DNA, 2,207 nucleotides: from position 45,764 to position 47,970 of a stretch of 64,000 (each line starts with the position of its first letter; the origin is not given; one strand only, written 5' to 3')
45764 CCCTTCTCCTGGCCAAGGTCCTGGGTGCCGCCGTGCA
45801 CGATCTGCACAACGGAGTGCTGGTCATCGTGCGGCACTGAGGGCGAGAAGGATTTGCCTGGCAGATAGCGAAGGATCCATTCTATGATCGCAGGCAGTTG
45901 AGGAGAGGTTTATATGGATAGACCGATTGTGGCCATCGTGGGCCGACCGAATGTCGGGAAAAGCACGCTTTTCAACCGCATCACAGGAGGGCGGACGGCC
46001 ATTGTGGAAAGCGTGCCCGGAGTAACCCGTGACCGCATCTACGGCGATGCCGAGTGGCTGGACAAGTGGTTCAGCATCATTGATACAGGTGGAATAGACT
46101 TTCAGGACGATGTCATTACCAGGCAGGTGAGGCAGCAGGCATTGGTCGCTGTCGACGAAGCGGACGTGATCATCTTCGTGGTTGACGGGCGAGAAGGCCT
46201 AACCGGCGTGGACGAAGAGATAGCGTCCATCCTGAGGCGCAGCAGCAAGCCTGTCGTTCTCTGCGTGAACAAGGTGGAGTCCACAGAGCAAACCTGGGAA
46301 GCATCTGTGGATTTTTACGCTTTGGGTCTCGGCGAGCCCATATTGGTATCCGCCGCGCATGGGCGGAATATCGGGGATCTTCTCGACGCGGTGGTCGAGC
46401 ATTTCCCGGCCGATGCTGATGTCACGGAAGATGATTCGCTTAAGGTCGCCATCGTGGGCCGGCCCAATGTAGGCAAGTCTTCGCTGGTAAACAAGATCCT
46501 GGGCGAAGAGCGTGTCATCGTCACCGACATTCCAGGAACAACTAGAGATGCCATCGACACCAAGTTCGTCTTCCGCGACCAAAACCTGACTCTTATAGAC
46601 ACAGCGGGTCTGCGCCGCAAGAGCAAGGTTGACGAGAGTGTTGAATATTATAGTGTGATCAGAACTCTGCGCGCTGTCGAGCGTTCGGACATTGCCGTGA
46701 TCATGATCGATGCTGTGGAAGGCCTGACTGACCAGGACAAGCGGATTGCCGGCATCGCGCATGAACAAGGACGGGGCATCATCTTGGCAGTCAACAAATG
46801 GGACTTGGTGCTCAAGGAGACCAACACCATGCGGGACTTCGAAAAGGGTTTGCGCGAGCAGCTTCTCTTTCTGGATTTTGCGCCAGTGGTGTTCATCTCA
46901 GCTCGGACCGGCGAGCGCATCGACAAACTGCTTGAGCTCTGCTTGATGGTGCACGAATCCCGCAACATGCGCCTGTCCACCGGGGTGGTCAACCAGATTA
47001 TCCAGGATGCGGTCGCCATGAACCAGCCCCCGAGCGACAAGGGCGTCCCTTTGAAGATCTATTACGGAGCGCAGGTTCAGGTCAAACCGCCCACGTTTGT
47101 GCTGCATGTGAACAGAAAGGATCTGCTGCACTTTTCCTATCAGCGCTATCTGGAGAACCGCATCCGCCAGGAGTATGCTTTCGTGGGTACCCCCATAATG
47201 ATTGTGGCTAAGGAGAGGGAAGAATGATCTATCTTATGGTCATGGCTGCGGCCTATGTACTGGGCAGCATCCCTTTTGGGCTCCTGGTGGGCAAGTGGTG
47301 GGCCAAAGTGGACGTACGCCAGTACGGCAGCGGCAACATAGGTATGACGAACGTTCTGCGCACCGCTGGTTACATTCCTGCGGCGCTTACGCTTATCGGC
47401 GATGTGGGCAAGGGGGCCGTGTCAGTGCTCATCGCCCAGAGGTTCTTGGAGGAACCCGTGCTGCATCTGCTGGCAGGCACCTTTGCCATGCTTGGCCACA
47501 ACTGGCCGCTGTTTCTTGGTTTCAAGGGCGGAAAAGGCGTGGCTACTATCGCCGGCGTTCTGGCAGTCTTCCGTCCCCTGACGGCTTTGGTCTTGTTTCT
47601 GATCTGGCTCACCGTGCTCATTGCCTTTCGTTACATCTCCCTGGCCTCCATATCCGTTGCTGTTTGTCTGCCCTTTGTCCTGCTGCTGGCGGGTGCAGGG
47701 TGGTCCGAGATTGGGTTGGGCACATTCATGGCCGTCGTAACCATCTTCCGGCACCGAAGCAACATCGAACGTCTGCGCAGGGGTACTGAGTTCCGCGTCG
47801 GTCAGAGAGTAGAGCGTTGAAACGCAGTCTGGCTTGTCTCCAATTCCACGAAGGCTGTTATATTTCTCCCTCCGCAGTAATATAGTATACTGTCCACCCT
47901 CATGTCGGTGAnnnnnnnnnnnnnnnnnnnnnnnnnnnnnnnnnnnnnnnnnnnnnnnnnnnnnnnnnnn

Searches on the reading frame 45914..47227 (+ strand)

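Call 24: search_protein_families(library=pfam, proteins=[window:45914-47227:+], max_evalue=0.00001)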
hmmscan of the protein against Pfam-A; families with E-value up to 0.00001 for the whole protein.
window:45914-47227:+ (437 aa): 12 families
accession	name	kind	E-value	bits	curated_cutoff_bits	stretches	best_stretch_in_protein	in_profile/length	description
PF01926.29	MMR_HSR1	-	1.9e-61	205.6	21.9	2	6-120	2-113/113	50S ribosome-binding GTPase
PF14714.11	KH_dom-like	-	3.6e-32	110.9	27.3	1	353-432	1-80/81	KH-domain-like of EngA bacterial GTPase enzymes, C-terminal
PF02421.24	FeoB_N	-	8e-29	100.6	27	2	6-159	3-155/156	Ferrous iron transport protein B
PF00009.33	GTP_EFTU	-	9.8e-29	100.7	26.5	2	207-344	53-183/188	Elongation factor Tu GTP binding domain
PF00350.29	Dynamin_N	-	1.8e-12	48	27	0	178-210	1-33/168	Dynamin family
PF04548.22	AIG1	-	2e-11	44.1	27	1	177-278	2-103/212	AIG1 family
PF03193.22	RsgA_GTPase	-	2.3e-11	44.3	30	0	70-234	10-169/174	RsgA GTPase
PF08477.19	Roc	-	1.1e-07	32.5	27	0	177-241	1-74/119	Ras of Complex, Roc, domain of DAPkinase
PF13479.12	AAA_24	-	5.1e-06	26.9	27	0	176-274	3-79/195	AAA domain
PF00071.28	Ras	-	6.2e-06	26.3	21.6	0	177-241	1-66/162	Ras family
PF00005.33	ABC_tran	-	8.3e-06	26.9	25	0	5-30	13-38/137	ABC transporter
PF09439.16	SRPRB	-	9e-06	25.6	25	0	3-92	3-82/178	Signal recognition particle receptor beta subunit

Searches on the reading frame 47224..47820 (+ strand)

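Call 25: search_protein_families(library=pfam, proteins=[window:47224-47820:+], max_evalue=0.00001)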
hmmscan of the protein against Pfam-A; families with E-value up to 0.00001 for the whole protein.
window:47224-47820:+ (198 aa): 1 family
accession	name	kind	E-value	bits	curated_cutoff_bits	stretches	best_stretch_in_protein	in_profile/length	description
PF02660.20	G3P_acyltransf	-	8.6e-54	182.5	24.1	1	9-184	1-164/164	Glycerol-3-phosphate acyltransferase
